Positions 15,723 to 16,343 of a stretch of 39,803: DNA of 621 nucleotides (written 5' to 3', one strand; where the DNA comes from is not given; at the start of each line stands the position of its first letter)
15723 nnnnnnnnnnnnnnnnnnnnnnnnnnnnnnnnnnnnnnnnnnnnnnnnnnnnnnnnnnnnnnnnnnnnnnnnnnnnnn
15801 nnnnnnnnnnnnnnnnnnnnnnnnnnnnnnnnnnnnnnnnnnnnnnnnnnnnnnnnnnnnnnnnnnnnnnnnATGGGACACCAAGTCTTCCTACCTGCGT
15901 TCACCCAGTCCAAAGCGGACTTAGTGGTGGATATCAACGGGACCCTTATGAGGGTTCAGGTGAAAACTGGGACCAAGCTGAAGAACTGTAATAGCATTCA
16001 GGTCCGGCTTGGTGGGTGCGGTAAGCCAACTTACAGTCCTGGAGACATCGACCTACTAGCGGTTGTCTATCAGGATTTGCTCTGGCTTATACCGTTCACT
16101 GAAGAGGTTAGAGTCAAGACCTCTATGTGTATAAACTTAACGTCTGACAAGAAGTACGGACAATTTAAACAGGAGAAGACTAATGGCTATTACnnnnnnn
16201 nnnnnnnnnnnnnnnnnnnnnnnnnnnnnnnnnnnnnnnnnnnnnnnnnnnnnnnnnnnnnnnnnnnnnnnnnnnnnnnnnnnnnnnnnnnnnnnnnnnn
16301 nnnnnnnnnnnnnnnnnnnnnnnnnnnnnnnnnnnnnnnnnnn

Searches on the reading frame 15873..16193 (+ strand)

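Call 72: search_protein_families(library=pfam, proteins=[window:15873-16193:+], max_evalue=0.01)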
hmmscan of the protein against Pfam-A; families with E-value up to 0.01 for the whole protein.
window:15873-16193:+ (107 aa): 1 family
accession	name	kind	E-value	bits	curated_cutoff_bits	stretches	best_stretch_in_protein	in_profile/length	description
PF11645.14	PDDEXK_5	-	4.7e-08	33.6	26.1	1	2-93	22-122/138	PD-(D/E)XK endonuclease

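Call 73: search_protein_families(library=phrogs, proteins=[window:15873-16193:+], max_evalue=0.001)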
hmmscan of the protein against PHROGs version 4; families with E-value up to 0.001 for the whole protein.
window:15873-16193:+ (107 aa): 1 family
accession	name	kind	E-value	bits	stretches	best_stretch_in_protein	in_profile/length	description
phrog_5018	-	unknown function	5.1e-23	82.7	1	2-91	23-115/134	-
